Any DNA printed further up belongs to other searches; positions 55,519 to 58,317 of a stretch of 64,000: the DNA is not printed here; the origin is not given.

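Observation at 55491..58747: About 150-bp direct repeats (5' end of an LLM gene) flanking an MMPL transporter gene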

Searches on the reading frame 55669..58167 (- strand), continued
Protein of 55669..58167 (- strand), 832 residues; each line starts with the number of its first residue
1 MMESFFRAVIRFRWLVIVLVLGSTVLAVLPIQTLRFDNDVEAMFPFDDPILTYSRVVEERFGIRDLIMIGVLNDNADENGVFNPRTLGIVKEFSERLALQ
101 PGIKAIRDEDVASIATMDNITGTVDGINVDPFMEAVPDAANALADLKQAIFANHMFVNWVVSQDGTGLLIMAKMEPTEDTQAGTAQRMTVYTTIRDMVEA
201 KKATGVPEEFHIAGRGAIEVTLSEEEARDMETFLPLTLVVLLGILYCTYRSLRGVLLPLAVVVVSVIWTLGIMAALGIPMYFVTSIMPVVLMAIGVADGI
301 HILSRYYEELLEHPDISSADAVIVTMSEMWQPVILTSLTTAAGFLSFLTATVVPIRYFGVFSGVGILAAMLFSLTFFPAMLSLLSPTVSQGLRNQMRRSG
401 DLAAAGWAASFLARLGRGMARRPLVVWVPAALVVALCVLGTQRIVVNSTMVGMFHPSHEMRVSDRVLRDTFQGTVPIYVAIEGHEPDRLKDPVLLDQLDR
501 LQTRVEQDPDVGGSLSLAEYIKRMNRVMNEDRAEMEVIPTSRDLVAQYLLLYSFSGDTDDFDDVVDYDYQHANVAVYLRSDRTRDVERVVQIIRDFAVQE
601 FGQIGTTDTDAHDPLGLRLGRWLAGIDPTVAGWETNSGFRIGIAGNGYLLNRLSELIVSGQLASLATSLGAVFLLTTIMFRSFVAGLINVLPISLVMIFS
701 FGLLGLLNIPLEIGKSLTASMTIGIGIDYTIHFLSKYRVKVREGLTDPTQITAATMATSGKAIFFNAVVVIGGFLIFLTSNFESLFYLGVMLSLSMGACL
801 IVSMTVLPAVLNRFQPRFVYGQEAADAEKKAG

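Call 17: find_encoding_contigs(protein=P0129, flank=8000, max_places=3)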
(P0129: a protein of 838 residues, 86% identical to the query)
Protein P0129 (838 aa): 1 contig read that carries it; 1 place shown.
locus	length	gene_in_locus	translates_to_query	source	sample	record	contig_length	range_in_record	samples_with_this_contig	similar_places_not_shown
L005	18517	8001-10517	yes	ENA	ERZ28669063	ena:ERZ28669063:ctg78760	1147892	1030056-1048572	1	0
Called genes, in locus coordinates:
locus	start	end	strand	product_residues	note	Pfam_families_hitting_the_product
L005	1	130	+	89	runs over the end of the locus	PF00296:Bac_luciferase (weak)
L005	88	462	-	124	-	PF00106:adh_short, PF13561:adh_short_C2 (weak)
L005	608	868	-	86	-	PF12441:CopG_antitoxin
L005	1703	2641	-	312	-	PF13417:GST_N_3, PF13409:GST_N_2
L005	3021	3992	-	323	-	PF01609:DDE_Tnp_1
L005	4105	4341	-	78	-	-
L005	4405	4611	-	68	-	-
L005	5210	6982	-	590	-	-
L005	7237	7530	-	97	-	PF03992:ABM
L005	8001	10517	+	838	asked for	PF03176:MMPL, PF00873:ACR_tran (weak), PF02460:Patched, PF12349:Sterol-sensing, PF03176:MMPL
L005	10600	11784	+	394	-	PF07007:LprI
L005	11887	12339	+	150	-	PF13577:SnoaL_4, PF00866:Ring_hydroxyl_B (weak)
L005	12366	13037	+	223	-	PF14497:GST_C_3, PF00043:GST_C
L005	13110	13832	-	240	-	-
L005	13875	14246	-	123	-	-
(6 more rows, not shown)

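Call 22: find_encoding_contigs(protein=P0141, flank=10000, max_places=3)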
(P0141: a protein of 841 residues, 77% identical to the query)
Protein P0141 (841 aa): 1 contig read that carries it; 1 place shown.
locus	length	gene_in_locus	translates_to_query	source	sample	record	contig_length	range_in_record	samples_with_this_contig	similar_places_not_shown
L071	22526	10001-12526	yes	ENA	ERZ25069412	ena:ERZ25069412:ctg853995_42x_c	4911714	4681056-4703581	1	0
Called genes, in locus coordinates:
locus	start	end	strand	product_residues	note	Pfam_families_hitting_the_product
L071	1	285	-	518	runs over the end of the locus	PF25989:YknX_C (faint), PF25919:BSH_CusB (weak), PF25973:BSH_CzcB (weak), PF25954:Beta-barrel_RND_2 (faint), PF25975:CzcB_C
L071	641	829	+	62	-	-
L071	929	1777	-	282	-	PF01557:FAA_hydrolase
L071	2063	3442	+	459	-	PF13428:TPR_14 (faint), PF13431:TPR_17 (faint)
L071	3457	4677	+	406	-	PF02771:Acyl-CoA_dh_N, PF02770:Acyl-CoA_dh_M, PF00441:Acyl-CoA_dh_1, PF08028:Acyl-CoA_dh_2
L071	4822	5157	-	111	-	PF07883:Cupin_2 (faint)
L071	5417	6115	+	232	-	PF02798:GST_N, PF13417:GST_N_3, PF13409:GST_N_2, PF00043:GST_C (weak)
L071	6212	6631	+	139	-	PF13340:DUF4096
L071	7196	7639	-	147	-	PF01243:PNPOx_N, PF12900:Pyridox_ox_2, PF16242:Pyrid_ox_like (weak)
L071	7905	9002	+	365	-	PF20434:BD-FAE, PF07859:Abhydrolase_3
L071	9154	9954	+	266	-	-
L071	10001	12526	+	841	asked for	PF03176:MMPL, PF00873:ACR_tran (faint), PF02460:Patched, PF12349:Sterol-sensing, PF03176:MMPL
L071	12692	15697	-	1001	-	PF04313:HSDR_N, PF00270:DEAD (weak), PF04851:ResIII, PF18766:SWI2_SNF2, PF22679:T1R_D3-like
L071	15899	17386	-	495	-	PF04326:SLFN_AlbA_2, PF13749:HATPase_c_4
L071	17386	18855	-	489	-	PF01420:Methylase_S (faint)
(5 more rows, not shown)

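Call 62: search_protein_families(library=pfam, proteins=[L002:5293-5592:+])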
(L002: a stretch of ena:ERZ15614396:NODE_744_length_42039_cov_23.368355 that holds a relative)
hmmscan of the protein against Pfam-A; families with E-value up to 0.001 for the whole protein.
L002:5293-5592:+ (100 aa): 0 families
